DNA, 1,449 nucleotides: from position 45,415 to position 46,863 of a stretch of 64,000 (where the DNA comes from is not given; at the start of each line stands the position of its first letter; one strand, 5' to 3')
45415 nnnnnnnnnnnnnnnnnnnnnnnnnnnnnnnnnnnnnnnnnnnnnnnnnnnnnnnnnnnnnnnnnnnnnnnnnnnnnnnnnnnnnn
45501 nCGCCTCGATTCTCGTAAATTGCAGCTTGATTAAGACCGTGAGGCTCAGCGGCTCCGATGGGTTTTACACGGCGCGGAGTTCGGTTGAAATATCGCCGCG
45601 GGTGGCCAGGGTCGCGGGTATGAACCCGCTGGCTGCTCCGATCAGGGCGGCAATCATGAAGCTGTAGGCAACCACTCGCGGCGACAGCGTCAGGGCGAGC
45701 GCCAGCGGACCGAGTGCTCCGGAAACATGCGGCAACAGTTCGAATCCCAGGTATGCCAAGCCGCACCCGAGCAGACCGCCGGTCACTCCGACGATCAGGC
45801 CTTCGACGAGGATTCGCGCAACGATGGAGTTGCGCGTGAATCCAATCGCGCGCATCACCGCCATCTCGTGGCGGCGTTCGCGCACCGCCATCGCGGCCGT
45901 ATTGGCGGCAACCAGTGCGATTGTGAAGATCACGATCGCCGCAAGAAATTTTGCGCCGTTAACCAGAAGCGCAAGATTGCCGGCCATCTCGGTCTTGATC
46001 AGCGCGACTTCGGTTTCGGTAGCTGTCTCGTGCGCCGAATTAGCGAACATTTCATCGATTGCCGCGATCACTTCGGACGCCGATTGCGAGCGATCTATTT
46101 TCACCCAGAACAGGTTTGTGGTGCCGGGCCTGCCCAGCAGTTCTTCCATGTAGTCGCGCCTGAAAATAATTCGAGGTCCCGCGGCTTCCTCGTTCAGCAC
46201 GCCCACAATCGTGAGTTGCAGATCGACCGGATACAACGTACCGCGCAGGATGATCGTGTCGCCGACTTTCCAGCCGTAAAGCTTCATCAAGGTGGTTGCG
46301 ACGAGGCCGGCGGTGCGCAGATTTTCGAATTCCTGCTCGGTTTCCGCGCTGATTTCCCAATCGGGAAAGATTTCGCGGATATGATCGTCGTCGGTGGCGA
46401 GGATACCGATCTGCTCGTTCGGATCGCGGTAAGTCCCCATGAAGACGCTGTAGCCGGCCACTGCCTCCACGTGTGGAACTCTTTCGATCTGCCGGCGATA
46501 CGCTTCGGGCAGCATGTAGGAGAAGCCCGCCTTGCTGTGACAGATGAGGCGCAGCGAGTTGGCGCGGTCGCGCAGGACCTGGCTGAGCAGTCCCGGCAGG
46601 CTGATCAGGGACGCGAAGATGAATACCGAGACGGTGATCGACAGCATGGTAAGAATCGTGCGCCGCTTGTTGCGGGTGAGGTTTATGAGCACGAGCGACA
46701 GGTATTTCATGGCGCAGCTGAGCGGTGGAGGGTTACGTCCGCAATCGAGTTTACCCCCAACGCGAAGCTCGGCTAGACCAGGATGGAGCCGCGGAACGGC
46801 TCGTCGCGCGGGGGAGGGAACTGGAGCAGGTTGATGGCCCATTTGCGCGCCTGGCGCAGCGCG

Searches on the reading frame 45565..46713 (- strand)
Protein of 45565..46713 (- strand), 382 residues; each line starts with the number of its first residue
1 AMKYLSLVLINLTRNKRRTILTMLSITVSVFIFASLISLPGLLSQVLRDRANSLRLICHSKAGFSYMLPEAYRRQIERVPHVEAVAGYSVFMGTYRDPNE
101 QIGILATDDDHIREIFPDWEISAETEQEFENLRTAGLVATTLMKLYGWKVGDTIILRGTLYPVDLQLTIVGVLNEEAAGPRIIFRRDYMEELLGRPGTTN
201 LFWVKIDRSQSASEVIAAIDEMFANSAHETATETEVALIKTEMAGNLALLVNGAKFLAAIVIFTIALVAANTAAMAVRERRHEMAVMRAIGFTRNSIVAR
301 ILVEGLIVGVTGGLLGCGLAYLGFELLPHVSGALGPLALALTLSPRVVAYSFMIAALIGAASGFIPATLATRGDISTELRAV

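Call 89: search_protein_families(library=pfam, proteins=[window:45565-46713:-], max_evalue=0.001)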
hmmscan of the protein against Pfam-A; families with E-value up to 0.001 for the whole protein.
window:45565-46713:- (382 aa): 2 families
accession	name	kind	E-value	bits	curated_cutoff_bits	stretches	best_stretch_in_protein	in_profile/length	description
PF02687.27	FtsX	-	3.6e-15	56.5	25.5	1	256-372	2-117/120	FtsX-like permease C-terminal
PF12704.14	MacB_PCD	-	3.7e-12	47.4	27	1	19-221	1-206/207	MacB-like periplasmic core domain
